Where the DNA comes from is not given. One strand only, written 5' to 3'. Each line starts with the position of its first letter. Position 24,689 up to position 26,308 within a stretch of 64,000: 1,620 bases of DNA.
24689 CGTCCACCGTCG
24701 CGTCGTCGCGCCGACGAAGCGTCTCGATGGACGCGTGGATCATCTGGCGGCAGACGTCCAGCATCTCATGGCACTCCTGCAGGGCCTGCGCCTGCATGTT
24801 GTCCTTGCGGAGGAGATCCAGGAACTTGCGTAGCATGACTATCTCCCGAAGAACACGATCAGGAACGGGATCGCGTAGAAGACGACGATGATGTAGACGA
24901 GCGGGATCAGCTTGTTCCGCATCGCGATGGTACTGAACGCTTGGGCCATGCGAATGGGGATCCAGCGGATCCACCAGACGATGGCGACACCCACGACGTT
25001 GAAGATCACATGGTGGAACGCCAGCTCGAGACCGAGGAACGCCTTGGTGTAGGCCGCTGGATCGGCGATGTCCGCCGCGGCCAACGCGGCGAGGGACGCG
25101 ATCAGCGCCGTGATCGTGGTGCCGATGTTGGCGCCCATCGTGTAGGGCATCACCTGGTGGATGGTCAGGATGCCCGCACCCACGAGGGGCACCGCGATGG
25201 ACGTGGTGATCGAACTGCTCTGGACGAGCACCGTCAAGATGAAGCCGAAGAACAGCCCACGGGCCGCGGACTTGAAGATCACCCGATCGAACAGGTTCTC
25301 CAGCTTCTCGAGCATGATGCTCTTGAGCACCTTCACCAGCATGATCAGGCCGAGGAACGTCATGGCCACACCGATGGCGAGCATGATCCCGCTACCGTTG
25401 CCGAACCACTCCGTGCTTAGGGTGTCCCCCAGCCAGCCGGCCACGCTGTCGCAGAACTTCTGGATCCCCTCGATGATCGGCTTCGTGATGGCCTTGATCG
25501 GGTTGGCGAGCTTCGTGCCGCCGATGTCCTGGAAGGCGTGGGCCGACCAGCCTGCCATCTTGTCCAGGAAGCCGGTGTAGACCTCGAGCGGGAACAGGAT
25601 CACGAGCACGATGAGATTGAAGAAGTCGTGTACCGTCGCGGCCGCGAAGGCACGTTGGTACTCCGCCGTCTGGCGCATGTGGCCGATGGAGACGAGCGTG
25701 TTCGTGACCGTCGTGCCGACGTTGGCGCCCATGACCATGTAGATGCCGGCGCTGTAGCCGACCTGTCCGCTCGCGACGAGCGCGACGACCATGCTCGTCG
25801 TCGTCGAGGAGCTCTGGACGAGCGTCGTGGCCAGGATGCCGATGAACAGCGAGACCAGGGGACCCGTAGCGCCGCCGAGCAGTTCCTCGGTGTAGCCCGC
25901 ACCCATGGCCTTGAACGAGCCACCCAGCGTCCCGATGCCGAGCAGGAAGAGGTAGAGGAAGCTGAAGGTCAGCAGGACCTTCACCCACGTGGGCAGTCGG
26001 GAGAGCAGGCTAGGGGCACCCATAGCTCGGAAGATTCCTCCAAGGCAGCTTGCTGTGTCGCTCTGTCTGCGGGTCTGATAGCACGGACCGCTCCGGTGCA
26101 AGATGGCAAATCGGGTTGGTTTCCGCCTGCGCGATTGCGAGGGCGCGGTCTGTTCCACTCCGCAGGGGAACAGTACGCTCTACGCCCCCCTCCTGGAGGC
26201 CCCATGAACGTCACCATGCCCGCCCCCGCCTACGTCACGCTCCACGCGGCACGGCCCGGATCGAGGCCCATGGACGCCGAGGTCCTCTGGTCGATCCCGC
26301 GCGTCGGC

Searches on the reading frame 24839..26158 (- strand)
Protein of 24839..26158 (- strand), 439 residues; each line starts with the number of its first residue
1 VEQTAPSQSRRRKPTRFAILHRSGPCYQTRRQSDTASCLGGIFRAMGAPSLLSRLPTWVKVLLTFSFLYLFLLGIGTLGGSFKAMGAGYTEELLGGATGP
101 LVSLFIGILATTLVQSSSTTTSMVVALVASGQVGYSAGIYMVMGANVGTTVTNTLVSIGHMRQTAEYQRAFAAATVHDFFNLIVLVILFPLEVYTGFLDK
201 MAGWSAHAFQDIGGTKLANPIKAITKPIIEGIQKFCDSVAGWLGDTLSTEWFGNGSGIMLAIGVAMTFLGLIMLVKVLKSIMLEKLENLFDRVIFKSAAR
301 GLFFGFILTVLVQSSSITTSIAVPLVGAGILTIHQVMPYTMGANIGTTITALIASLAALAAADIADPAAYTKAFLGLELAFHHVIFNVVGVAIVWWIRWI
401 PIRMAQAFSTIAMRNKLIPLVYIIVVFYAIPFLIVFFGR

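Call 47: search_protein_families(library=pfam, proteins=[window:24839-26158:-], max_evalue=0.00001)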
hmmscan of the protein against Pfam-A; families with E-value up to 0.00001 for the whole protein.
window:24839-26158:- (439 aa): 1 family
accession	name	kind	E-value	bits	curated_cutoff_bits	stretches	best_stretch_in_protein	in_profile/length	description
PF02690.20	Na_Pi_cotrans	-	6.5e-37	127.1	29.1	2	70-173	1-89/137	Na+/Pi-cotransporter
